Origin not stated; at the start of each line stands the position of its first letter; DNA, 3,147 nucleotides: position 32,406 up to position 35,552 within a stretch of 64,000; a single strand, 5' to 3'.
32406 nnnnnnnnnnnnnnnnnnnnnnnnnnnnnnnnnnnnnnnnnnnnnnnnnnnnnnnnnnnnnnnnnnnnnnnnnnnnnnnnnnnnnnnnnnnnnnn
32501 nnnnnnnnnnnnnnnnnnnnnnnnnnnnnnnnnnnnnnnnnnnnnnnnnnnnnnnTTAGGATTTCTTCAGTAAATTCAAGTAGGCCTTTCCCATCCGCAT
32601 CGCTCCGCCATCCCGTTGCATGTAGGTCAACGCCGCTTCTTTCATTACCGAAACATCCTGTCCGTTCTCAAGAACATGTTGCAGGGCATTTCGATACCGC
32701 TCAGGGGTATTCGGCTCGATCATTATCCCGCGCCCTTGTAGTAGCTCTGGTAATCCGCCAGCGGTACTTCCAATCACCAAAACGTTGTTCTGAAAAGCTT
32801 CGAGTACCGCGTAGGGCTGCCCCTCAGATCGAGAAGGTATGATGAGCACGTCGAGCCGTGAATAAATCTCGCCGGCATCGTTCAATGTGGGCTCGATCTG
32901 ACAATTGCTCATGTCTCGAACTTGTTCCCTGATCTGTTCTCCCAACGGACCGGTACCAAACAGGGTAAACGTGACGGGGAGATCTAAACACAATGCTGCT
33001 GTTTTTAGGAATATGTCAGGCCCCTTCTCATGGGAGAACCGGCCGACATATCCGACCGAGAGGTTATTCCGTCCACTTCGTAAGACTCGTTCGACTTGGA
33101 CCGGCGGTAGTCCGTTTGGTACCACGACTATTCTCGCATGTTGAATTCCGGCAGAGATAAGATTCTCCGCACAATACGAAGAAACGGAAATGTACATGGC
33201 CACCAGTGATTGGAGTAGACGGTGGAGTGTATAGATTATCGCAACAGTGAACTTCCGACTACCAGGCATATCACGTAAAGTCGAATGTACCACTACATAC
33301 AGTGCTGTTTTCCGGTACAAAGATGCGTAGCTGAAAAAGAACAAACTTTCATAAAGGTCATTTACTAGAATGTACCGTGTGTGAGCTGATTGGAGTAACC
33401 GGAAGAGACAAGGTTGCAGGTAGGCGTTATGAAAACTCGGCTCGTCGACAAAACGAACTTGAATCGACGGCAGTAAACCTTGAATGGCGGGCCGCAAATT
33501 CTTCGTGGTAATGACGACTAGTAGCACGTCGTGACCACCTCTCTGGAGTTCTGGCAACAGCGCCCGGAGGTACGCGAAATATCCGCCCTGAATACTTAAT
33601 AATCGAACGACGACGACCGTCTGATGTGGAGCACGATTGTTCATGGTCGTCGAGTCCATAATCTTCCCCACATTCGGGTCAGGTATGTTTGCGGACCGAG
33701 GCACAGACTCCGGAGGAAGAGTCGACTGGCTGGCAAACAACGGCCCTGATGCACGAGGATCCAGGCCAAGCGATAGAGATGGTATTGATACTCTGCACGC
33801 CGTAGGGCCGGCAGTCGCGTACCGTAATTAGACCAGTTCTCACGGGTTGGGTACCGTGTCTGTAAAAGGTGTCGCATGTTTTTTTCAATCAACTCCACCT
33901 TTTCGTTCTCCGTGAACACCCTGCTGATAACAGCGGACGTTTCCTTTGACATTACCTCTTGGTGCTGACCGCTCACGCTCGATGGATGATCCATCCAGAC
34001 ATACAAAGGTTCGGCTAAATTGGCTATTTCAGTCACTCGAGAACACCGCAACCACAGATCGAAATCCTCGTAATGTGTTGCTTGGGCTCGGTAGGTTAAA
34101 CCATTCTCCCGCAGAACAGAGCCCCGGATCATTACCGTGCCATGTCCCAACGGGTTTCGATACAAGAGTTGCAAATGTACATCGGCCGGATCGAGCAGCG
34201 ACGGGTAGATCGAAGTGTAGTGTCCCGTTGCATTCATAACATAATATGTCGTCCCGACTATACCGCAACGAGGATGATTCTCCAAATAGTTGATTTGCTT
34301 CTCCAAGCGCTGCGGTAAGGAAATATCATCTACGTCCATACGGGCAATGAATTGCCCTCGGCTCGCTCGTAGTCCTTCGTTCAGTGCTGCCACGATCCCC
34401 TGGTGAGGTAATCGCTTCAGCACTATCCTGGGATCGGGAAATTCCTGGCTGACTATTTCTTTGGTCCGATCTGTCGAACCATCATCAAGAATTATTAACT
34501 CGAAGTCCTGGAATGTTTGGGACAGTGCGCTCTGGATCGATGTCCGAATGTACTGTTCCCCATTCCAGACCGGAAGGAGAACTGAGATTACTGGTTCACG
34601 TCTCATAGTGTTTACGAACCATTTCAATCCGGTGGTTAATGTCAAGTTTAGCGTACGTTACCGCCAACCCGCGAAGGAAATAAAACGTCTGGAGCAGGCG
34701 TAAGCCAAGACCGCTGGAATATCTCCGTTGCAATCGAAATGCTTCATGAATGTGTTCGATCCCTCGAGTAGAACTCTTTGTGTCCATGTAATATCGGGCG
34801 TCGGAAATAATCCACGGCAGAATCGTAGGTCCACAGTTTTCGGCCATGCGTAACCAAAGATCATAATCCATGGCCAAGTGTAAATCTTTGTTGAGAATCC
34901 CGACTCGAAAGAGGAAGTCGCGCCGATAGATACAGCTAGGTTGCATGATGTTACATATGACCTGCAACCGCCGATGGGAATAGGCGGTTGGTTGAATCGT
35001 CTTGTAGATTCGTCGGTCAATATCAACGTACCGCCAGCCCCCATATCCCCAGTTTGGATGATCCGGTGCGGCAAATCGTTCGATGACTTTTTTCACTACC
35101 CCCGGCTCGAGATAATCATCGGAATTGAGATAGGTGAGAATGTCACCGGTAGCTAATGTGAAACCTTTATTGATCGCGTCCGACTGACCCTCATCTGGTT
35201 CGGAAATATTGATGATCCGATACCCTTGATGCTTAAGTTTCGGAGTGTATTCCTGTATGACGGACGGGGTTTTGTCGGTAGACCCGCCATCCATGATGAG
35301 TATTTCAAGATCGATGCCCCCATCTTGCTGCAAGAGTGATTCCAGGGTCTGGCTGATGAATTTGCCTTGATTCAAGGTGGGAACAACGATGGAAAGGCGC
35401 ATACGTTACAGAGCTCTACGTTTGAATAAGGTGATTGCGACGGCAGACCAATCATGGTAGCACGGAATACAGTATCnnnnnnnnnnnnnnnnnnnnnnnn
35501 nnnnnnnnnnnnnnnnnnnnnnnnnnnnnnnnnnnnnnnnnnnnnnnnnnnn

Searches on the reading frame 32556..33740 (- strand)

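Call 43: search_protein_families(library=pfam, proteins=[window:32556-33740:-], max_evalue=0.00001)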
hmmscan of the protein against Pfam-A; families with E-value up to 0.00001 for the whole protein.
window:32556-33740:- (394 aa): 4 families
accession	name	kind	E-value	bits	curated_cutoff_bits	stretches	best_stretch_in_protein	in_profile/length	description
PF13692.12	Glyco_trans_1_4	-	1e-21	78.1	27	1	228-359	3-142/142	Glycosyl transferases group 1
PF00534.26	Glycos_transf_1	-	1.8e-17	63.8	26.4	1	228-370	17-169/172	Glycosyl transferases group 1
PF13439.12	Glyco_transf_4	-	3.1e-11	44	28.5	1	52-211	2-166/170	Glycosyltransferase Family 4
PF13579.12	Glyco_trans_4_4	-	1.4e-09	38.9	29.7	1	52-210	1-158/158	Glycosyl transferase 4-like domain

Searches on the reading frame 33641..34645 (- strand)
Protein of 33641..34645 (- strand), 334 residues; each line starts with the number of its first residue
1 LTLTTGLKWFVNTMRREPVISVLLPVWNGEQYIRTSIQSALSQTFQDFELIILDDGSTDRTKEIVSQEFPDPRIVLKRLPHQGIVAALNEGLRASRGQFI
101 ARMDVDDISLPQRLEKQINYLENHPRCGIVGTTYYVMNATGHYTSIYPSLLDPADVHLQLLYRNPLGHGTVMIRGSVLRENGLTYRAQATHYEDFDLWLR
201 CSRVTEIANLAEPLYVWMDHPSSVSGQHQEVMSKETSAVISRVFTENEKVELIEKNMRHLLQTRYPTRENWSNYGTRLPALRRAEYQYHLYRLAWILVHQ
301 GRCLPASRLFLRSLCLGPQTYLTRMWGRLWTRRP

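Call 43: search_protein_families(library=pfam, proteins=[window:33641-34645:-], max_evalue=0.00001)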
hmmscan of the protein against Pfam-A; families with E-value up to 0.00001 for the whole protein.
window:33641-34645:- (334 aa): 4 families
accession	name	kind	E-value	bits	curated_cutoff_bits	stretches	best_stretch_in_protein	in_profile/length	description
PF00535.33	Glycos_transf_2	-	3.4e-33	115.4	23.3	1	21-147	1-129/168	Glycosyl transferase family 2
PF13641.12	Glyco_tranf_2_3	-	3.7e-13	50.5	27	1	19-203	2-196/230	Glycosyltransferase like family 2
PF10111.15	Glyco_tranf_2_2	-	5e-09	36.5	27.3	1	21-205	1-203/276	Glycosyltransferase like family 2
PF13632.12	Glyco_trans_2_3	-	9.2e-06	26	27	0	100-223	2-128/198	Glycosyl transferase family group 2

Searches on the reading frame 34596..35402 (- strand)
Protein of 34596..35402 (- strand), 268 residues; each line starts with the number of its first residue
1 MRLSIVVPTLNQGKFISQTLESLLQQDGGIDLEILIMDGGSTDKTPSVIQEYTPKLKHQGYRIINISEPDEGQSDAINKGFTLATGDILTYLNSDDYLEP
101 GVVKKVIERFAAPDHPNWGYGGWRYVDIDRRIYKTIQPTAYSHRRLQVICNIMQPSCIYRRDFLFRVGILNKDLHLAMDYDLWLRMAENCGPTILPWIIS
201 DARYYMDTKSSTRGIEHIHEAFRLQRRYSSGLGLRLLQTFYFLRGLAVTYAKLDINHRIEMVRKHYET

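Call 44: search_protein_families(library=pfam, proteins=[window:34596-35402:-], max_evalue=0.00001)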
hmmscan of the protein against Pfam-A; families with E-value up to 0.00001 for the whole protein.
window:34596-35402:- (268 aa): 3 families
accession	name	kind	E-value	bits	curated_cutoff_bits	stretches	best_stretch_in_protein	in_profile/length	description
PF00535.33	Glycos_transf_2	-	8.5e-28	97.8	23.3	1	4-163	1-163/168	Glycosyl transferase family 2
PF13641.12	Glyco_tranf_2_3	-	7.1e-10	39.7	27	1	3-187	3-195/230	Glycosyltransferase like family 2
PF10111.15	Glyco_tranf_2_2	-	3.2e-08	33.9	27.3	1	5-106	2-102/276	Glycosyltransferase like family 2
